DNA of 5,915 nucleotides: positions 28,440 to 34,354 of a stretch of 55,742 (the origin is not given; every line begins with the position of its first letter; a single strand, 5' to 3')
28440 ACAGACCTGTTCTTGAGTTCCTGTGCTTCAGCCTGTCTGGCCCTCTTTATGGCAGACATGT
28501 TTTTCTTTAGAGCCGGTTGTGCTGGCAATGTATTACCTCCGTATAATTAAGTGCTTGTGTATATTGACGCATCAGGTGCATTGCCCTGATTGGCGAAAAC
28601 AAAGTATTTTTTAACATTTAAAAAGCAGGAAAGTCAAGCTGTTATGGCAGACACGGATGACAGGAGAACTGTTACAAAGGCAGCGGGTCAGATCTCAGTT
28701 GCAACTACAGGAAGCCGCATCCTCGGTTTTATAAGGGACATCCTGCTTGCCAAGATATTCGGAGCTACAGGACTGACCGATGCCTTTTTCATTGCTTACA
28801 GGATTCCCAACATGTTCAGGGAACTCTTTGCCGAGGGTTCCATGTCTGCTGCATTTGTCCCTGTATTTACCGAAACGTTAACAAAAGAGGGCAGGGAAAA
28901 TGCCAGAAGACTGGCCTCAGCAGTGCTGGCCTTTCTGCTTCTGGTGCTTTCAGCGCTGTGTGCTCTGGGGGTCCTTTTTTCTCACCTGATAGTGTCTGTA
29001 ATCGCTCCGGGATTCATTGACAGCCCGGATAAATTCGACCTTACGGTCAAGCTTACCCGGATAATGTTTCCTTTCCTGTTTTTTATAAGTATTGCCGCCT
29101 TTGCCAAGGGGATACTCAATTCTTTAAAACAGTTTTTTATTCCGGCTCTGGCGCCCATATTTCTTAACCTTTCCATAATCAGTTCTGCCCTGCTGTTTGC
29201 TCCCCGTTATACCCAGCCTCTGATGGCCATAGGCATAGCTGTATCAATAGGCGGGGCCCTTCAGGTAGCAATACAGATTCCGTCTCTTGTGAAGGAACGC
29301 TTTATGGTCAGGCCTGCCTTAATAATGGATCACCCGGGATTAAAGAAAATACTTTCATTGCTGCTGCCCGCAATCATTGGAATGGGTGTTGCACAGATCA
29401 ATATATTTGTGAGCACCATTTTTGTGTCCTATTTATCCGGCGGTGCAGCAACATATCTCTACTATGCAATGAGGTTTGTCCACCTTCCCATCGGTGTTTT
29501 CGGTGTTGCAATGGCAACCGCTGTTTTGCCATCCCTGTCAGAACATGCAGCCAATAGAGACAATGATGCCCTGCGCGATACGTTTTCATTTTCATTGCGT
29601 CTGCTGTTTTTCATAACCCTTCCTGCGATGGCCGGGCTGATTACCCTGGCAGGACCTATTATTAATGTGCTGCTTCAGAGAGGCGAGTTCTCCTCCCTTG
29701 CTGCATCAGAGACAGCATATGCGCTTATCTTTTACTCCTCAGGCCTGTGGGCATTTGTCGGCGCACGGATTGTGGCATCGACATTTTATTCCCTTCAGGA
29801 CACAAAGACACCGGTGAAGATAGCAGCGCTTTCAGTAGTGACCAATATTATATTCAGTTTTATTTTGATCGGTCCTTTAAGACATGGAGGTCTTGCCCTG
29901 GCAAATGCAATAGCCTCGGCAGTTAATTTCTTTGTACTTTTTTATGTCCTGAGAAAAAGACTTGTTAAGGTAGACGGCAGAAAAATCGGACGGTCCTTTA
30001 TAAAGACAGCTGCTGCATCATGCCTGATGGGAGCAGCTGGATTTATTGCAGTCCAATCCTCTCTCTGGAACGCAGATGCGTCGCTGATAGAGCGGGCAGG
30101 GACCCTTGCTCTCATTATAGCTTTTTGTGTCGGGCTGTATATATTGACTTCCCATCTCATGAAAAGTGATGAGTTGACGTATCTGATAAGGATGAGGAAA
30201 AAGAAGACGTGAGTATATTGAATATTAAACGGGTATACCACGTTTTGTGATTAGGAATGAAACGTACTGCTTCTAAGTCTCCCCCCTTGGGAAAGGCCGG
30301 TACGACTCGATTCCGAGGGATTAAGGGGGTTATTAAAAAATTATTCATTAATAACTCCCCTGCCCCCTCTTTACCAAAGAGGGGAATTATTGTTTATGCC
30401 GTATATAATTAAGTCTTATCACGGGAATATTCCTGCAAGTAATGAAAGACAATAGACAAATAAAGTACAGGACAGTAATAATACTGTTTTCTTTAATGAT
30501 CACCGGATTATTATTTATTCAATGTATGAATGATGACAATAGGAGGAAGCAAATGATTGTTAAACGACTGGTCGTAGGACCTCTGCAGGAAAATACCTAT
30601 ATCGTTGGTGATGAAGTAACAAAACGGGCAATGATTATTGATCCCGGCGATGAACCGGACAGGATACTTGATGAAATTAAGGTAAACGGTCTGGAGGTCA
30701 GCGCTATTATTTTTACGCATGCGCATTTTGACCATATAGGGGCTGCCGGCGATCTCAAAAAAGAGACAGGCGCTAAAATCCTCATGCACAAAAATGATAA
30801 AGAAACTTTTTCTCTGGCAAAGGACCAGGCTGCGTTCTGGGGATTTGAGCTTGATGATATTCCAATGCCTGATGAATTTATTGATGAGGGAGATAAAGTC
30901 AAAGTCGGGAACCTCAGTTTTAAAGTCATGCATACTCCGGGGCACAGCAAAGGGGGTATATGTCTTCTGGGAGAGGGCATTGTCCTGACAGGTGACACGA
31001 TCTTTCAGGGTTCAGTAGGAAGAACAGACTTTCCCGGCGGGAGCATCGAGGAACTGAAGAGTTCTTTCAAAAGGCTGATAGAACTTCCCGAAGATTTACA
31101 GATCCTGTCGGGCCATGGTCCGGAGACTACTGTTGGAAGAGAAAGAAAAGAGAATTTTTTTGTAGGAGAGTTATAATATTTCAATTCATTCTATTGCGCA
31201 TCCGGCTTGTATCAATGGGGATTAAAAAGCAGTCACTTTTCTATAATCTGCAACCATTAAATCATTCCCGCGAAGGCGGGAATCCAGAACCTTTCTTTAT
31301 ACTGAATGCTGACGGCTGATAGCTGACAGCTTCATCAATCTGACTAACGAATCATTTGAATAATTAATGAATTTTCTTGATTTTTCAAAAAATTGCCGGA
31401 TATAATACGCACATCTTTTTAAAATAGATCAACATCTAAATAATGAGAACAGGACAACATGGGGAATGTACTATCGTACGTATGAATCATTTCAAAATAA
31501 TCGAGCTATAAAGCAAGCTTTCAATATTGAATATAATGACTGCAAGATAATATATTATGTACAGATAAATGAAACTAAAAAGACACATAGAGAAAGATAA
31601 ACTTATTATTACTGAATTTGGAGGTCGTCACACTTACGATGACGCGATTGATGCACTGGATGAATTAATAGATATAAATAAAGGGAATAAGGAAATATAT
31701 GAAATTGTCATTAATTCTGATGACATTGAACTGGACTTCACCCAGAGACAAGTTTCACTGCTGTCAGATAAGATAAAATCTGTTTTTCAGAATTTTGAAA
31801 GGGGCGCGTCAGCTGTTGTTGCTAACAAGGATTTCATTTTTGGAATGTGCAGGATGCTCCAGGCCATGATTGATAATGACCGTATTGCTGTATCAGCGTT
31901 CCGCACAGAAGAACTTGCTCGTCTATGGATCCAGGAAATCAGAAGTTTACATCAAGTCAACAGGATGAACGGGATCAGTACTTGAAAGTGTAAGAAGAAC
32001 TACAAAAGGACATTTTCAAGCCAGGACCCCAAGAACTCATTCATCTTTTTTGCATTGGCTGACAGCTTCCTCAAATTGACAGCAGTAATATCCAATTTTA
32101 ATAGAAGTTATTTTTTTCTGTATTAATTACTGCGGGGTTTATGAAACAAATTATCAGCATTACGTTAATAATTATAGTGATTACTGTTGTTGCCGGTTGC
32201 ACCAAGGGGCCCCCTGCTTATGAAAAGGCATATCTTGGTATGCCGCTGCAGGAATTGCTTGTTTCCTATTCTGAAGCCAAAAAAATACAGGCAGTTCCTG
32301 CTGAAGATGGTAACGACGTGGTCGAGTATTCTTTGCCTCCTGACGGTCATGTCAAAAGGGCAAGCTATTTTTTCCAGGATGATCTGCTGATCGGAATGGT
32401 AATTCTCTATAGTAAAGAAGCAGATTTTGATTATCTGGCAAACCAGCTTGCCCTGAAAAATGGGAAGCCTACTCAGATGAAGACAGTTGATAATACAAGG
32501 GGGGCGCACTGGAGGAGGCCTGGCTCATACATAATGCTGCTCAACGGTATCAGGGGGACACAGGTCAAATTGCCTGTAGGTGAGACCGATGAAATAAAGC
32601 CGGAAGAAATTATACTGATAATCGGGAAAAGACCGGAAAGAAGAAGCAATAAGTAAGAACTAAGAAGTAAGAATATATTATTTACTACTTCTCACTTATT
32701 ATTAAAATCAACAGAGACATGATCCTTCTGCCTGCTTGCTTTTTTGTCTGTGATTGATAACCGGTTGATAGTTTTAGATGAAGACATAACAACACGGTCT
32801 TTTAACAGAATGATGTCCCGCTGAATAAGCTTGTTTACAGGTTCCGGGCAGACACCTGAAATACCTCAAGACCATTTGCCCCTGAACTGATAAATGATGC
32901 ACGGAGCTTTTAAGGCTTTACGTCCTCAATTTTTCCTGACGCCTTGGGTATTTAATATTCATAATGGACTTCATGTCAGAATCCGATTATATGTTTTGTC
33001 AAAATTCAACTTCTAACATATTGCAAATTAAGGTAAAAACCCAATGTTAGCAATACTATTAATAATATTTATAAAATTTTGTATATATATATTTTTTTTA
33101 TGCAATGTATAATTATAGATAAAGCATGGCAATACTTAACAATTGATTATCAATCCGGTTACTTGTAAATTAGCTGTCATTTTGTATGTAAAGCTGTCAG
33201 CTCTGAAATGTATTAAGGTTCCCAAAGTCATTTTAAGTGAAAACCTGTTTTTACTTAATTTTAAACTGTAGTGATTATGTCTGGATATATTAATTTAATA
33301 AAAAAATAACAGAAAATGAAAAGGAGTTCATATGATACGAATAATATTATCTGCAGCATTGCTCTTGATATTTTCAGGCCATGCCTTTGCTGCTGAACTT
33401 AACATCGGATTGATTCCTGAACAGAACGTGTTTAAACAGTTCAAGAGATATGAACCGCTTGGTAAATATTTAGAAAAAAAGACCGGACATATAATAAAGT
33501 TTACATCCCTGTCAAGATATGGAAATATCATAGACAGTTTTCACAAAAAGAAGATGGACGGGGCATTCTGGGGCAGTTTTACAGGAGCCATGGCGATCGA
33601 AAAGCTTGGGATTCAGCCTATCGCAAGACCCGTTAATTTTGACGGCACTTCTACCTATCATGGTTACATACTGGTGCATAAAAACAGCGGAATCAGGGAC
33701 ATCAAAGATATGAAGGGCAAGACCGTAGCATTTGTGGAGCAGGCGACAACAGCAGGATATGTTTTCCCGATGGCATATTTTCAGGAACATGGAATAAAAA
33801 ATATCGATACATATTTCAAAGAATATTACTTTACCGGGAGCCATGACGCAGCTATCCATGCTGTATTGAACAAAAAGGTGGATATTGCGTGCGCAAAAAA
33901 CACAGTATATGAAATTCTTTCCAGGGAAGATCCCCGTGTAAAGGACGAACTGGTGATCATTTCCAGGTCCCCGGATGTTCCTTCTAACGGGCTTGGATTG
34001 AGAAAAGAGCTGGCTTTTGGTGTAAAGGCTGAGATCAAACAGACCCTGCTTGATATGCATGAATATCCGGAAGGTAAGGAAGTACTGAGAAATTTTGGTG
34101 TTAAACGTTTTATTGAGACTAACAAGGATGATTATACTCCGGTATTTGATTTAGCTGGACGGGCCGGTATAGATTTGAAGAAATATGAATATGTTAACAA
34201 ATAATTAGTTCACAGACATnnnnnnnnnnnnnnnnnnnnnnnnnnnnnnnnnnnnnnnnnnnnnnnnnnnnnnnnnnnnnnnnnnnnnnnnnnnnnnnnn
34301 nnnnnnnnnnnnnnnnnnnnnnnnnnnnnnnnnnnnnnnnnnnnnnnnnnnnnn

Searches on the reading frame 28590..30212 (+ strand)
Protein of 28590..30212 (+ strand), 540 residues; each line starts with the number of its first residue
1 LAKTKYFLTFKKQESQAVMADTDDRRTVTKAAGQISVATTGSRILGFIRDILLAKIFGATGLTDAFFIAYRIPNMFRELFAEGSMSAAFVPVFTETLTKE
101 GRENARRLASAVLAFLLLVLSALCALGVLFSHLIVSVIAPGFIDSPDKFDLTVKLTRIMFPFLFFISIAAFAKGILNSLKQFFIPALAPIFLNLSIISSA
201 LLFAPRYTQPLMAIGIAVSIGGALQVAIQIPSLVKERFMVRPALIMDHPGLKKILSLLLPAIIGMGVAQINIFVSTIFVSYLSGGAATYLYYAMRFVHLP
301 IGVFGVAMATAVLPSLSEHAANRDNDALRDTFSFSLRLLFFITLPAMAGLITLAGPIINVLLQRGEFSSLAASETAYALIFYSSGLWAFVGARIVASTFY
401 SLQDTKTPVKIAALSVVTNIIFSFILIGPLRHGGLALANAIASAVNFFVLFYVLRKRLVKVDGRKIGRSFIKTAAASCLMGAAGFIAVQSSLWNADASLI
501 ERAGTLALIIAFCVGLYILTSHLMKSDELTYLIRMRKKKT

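Call 75: search_protein_families(library=pfam, proteins=[window:28590-30212:+], max_evalue=0.000001)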
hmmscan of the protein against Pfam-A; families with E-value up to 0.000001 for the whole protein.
window:28590-30212:+ (540 aa): 3 families
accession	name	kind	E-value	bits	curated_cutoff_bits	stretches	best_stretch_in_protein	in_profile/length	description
PF03023.19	MurJ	-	4e-127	425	27.4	1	53-493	1-436/451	Lipid II flippase MurJ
PF01554.23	MatE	-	2.7e-11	43.8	24.9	1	260-425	1-161/161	MatE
PF13440.11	Polysacc_synt_3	-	1.2e-07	31.7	23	1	240-362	163-284/293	Polysaccharide biosynthesis protein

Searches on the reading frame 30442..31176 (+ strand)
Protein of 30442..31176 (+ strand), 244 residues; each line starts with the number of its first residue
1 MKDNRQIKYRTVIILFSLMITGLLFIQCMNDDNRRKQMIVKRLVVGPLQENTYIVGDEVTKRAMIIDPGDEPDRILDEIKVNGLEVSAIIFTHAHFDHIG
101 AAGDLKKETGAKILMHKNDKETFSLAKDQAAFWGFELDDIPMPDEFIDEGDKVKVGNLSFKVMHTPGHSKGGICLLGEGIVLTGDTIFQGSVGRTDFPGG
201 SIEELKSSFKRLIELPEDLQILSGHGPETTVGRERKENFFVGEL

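Call 75: search_protein_families(library=pfam, proteins=[window:30442-31176:+], max_evalue=0.000001)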
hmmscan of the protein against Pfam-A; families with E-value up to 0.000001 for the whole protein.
window:30442-31176:+ (244 aa): 1 family
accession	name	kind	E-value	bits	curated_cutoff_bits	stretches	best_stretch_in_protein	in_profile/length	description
PF00753.33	Lactamase_B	-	9.1e-35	120.8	22.7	1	46-225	2-196/196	Metallo-beta-lactamase superfamily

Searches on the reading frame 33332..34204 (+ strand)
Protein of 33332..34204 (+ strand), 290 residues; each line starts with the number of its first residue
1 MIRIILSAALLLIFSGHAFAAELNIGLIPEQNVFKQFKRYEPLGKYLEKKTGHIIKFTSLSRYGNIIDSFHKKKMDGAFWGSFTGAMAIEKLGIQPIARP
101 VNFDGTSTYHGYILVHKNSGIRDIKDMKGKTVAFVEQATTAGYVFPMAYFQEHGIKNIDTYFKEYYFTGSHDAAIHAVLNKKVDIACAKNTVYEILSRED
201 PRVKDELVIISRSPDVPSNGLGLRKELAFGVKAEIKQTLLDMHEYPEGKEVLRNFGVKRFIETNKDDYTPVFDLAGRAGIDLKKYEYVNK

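Call 75: search_protein_families(library=pfam, proteins=[window:33332-34204:+], max_evalue=0.000001)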
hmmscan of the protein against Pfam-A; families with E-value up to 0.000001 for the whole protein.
window:33332-34204:+ (290 aa): 1 family
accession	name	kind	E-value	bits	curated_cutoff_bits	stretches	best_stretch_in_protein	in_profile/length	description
PF12974.12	Phosphonate-bd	-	4.4e-61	206.8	27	1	25-268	1-242/242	ABC transporter, phosphonate, periplasmic substrate-binding protein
